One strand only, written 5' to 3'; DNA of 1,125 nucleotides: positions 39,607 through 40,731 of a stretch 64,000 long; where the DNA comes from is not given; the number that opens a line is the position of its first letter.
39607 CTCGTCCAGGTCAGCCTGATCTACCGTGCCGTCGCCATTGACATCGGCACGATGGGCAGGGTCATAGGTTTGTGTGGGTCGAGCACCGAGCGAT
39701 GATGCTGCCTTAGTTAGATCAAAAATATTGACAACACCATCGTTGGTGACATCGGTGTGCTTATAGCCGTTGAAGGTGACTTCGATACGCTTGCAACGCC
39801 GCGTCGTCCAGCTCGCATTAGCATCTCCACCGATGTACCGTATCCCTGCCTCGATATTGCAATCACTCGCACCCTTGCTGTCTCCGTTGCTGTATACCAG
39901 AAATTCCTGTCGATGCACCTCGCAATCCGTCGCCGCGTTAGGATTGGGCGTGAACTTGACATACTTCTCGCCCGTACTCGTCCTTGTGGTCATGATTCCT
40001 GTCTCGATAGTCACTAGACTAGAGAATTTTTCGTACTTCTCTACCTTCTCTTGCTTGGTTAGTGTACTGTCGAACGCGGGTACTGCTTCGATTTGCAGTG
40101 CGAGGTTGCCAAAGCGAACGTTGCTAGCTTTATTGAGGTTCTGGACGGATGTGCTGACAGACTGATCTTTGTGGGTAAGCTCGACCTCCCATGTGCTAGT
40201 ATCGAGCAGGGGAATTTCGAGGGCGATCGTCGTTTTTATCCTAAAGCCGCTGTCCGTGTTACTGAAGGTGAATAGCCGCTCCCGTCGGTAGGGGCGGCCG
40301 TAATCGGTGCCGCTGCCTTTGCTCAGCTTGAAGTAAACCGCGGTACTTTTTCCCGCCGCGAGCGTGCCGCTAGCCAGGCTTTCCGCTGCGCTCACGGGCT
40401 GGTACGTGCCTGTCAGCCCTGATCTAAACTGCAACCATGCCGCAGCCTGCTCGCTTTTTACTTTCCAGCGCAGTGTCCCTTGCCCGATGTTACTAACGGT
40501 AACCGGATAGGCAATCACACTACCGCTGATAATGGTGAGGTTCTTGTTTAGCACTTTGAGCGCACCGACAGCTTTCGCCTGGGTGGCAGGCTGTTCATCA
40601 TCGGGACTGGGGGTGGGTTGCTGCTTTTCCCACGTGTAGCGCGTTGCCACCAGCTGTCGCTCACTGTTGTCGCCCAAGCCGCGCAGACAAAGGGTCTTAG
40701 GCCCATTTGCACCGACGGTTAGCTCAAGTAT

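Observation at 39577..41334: Secreted lipoprotein with dockerin-like Ca-binding tandem at the C-terminus and two copies of a novel Cys-containing domain shared with two other loci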

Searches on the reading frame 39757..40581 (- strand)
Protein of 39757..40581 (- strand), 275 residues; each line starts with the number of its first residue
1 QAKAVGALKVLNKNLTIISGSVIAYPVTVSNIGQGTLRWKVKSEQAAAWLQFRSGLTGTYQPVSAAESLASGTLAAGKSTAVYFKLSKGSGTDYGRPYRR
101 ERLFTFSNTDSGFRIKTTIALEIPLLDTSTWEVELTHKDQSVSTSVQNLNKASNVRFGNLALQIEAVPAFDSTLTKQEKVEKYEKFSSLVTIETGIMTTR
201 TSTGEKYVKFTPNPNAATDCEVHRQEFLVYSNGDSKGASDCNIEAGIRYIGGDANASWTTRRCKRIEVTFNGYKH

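Call 74: find_homologous_proteins(query=A6, max_evalue=0.001)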
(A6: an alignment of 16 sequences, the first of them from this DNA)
Query A6 (16 sequences) (275 aa, profile of the alignment): 9 proteins with E <= 0.001 among 8000 candidates.
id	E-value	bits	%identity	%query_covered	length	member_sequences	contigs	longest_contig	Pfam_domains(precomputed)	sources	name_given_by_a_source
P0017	6.2e-78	280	31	11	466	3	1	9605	-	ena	-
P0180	6.5e-78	280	22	77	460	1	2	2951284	-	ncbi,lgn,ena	-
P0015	1.0e-77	280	21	40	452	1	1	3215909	-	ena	-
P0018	6.5e-75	270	22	76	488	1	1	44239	-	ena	-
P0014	1.5e-72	263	29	32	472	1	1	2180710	-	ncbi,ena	-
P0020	3.0e-71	258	25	41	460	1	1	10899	-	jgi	-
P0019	9.4e-70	254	22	44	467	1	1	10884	-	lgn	-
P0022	3.7e-65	238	-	-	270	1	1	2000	-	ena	-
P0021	1.5e-64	237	-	-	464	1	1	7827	-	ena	-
